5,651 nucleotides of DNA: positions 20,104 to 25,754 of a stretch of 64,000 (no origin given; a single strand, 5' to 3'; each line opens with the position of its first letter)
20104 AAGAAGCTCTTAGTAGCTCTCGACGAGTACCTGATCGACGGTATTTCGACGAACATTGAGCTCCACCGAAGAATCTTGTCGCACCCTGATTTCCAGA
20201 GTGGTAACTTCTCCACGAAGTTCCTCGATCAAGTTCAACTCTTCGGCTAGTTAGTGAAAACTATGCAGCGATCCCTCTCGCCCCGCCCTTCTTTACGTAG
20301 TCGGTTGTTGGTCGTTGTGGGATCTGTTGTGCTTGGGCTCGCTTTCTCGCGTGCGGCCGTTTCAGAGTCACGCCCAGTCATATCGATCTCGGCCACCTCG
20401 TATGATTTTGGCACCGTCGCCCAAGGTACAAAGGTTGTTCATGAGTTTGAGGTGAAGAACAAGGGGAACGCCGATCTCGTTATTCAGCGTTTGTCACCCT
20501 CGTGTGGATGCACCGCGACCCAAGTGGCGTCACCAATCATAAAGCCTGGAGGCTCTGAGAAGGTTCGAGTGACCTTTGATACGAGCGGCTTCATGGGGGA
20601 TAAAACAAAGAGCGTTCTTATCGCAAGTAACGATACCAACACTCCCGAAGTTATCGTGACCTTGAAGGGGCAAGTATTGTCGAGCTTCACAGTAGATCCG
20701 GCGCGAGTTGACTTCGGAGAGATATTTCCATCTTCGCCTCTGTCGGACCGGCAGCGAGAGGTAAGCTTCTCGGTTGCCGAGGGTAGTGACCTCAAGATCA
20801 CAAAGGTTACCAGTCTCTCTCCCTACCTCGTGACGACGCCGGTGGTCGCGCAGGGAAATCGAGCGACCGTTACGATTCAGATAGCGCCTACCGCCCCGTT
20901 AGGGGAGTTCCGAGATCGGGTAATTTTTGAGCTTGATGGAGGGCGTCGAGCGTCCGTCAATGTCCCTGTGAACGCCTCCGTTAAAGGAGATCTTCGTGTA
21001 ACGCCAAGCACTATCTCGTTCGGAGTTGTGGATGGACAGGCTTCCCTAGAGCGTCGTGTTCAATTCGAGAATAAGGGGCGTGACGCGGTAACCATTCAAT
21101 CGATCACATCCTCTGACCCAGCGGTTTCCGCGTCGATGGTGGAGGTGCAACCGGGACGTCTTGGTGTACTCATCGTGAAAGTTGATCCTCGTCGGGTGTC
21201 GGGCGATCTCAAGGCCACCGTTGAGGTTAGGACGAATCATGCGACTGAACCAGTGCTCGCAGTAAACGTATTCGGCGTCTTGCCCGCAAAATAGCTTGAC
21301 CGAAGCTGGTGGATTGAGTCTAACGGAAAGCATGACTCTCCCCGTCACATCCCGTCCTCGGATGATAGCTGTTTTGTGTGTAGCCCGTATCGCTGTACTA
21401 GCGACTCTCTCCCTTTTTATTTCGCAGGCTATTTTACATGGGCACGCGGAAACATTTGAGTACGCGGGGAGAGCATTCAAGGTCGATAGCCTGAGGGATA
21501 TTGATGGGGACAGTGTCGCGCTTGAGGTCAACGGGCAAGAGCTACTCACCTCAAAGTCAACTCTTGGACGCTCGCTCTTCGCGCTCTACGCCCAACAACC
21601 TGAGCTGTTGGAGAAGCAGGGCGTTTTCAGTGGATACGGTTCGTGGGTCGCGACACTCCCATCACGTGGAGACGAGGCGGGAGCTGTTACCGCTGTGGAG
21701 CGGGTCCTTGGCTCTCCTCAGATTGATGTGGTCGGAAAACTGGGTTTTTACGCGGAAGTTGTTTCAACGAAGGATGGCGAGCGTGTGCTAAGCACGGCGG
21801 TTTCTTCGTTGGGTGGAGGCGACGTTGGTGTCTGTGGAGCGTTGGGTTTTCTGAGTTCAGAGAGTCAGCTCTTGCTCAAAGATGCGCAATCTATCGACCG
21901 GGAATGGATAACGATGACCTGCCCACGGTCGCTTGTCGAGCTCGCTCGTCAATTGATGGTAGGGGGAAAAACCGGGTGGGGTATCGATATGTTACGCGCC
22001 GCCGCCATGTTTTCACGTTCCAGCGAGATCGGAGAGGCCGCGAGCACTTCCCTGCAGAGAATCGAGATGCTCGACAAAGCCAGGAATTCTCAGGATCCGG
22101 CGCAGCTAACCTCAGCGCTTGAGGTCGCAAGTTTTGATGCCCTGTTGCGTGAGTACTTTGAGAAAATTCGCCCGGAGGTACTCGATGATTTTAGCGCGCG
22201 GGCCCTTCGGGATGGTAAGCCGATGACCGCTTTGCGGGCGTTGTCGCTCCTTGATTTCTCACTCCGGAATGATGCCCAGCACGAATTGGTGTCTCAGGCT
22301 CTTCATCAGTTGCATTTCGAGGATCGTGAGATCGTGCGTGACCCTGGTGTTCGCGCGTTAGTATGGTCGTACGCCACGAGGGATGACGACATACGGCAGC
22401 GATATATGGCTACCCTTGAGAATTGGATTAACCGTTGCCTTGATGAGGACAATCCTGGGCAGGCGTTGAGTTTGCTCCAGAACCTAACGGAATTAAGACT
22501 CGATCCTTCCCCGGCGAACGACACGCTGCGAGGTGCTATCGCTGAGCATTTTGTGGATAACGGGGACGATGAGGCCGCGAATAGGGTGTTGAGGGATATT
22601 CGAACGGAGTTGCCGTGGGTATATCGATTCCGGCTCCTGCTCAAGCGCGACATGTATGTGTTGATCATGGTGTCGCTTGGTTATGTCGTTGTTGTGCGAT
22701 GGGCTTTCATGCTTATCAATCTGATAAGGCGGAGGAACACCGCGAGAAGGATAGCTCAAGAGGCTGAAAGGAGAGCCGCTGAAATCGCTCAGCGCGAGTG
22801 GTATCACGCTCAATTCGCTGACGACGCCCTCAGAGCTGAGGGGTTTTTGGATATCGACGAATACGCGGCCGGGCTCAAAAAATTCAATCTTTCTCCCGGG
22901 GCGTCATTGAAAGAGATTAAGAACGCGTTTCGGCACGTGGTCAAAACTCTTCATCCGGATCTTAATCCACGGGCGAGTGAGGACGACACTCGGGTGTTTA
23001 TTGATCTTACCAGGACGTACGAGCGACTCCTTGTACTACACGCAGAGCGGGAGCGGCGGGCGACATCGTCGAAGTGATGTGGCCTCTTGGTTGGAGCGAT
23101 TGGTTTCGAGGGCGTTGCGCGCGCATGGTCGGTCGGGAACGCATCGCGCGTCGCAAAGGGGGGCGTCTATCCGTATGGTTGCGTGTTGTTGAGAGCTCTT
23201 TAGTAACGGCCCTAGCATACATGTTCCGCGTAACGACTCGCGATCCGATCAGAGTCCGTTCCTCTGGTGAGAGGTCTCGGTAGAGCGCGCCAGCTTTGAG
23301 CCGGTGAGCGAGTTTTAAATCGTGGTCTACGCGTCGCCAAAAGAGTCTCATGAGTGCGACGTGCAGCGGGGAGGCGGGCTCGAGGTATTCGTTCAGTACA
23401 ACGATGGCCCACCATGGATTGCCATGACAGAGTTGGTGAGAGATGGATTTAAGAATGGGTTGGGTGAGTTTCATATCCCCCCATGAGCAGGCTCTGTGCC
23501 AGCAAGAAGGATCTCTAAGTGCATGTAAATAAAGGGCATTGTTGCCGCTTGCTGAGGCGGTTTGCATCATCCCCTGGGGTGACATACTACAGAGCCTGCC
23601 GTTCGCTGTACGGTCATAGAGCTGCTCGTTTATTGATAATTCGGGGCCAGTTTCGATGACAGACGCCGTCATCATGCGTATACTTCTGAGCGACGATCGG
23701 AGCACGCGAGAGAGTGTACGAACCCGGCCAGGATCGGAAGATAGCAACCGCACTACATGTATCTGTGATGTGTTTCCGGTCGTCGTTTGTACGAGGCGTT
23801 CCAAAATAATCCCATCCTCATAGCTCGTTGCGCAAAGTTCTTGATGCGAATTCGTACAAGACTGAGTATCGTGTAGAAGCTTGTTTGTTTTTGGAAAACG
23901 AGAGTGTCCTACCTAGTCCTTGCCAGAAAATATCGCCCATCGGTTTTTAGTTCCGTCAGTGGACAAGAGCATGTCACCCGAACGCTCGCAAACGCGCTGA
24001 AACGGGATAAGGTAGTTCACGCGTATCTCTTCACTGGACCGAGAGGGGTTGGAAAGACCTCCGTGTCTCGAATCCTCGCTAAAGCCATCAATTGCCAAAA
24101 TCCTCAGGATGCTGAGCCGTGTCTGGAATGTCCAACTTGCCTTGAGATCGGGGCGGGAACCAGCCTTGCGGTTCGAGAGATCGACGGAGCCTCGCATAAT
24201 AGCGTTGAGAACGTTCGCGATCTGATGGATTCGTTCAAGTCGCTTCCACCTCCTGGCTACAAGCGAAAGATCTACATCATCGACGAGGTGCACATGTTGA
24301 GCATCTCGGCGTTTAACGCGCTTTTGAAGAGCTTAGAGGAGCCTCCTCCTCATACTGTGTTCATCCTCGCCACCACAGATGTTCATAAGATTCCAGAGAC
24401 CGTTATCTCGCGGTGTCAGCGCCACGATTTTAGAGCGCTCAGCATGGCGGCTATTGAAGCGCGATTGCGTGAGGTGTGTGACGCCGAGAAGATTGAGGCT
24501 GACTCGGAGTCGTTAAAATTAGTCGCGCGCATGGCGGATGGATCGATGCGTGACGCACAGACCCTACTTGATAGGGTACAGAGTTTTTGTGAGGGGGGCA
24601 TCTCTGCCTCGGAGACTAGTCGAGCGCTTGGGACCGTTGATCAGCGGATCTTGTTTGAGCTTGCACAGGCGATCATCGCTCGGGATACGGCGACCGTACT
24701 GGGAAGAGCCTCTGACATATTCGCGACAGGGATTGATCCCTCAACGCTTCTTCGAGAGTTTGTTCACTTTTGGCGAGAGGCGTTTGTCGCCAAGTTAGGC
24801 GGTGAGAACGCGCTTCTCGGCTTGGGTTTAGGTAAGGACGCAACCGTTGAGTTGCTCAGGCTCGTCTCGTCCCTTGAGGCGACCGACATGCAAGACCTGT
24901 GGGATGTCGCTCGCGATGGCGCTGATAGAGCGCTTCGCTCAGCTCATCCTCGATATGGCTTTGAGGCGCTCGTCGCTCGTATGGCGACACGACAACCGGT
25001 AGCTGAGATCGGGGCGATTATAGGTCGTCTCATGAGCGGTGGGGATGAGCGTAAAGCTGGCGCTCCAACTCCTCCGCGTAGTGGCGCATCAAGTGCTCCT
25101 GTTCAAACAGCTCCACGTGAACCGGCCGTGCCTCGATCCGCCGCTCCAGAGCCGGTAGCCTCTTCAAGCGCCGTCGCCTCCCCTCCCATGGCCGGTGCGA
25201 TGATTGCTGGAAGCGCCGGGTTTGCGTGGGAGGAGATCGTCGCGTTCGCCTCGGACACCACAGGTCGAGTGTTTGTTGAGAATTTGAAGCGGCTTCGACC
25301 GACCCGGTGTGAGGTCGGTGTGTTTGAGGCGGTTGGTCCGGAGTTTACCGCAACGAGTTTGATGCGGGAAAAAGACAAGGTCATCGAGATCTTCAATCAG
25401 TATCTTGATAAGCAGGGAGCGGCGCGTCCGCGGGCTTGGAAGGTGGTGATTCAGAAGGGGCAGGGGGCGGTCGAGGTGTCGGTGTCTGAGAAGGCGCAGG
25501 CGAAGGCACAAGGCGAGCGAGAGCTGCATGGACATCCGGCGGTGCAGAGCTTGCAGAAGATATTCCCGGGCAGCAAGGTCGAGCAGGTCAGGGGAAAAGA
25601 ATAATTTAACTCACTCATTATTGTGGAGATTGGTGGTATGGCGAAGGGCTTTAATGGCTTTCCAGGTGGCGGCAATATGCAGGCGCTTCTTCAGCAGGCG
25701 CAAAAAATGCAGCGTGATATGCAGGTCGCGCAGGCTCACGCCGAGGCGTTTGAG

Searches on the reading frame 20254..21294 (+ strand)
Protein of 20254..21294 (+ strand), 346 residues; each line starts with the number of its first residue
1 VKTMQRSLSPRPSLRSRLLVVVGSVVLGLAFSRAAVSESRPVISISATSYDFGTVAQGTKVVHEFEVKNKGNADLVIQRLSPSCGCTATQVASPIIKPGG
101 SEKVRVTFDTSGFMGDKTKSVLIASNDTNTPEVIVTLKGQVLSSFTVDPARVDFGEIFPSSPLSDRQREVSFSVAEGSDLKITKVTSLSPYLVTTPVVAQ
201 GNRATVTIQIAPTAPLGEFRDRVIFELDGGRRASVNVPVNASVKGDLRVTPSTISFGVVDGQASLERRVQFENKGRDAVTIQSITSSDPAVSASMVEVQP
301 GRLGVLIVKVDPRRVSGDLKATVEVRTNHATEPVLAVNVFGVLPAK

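Call 111: search_protein_families(library=ncbifam, proteins=[window:20254-21294:+], max_evalue=0.00001)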
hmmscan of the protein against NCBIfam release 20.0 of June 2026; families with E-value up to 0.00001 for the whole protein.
window:20254-21294:+ (346 aa): 2 families
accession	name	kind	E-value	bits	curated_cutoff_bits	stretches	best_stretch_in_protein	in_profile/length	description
NF041425.1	OS_HP2_seleno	subfamily_domain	1.2e-31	109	100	1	46-141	2-97/98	OS_HP2 family (seleno)protein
NF012200.0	choice_anch_D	domain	2.7e-15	56.8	45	1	34-130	8-108/108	choice-of-anchor D domain-containing protein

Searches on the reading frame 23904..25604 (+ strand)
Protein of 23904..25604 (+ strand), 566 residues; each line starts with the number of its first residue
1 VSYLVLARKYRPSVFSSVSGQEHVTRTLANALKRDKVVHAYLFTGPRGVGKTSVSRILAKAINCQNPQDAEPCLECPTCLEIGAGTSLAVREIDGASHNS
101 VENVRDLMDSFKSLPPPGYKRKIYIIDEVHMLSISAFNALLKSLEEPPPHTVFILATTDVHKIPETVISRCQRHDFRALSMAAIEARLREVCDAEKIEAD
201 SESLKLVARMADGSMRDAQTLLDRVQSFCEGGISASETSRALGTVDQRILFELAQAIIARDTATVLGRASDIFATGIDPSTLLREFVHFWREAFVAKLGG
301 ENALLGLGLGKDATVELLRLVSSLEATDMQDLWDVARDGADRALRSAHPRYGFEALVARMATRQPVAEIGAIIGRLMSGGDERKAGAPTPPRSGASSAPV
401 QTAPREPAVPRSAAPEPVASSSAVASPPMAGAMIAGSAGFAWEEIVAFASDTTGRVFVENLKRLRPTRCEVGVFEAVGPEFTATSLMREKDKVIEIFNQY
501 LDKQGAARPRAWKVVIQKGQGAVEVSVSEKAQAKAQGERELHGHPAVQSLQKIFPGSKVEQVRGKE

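Call 111: search_protein_families(library=ncbifam, proteins=[window:23904-25604:+], max_evalue=0.00001)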
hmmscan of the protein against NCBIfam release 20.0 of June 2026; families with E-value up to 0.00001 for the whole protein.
window:23904-25604:+ (566 aa): 77 families (the best 25 are shown)
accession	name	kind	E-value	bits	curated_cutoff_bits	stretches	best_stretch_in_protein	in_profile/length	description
NF011526.0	PRK14965.1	equivalog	1.4e-140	469.9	670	1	1-561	1-572/578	DNA polymerase III subunits gamma and tau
NF004046.1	PRK05563.1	equivalog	1.7e-128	430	400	1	2-554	1-561/567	DNA polymerase III subunit gamma/tau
TIGR02397.1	dnaX_nterm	equivalog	6.5e-121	403.9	250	1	3-360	1-354/355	DNA polymerase III subunit gamma/tau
NF011512.0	PRK14950.1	equivalog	4.9e-113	379.3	593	1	1-425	1-424/585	DNA polymerase III subunits gamma and tau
NF005942.0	PRK07994.1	equivalog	2.5e-111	373.7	613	1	1-414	1-409/655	DNA polymerase III subunit gamma/tau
NF006585.0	PRK09111.1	equivalog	5.9e-111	372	604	1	2-563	26-589/616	DNA polymerase III subunit gamma/tau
NF005173.0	PRK06647.1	equivalog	1.1e-102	344.7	623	1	1-308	1-306/568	DNA polymerase III subunits gamma and tau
NF004962.0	PRK06305.1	equivalog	3.1e-100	336.6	559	1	2-376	3-364/465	DNA polymerase III subunits gamma and tau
NF011510.0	PRK14948.1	equivalog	3.5e-100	336.6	593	1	1-327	3-328/640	DNA polymerase III subunit gamma/tau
NF011531.0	PRK14971.1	equivalog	5.6e-100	335.9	685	1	2-298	3-299/614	DNA polymerase III subunit gamma/tau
NF011524.0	PRK14963.1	equivalog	6.4e-100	336.1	601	1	6-461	4-448/647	DNA polymerase III subunits gamma and tau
NF011514.0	PRK14953.1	equivalog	5.5e-96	322.4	536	1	1-278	1-277/488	DNA polymerase III subunits gamma and tau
NF011523.0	PRK14962.1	equivalog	2.4e-95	320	576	1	5-288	3-285/474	DNA polymerase III subunits gamma and tau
NF006429.0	PRK08691.1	equivalog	1.2e-94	318.3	969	1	1-430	1-419/709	DNA polymerase III subunits gamma and tau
NF011515.0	PRK14954.1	equivalog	2.6e-94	317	1117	1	1-295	1-307/620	DNA polymerase III subunits gamma and tau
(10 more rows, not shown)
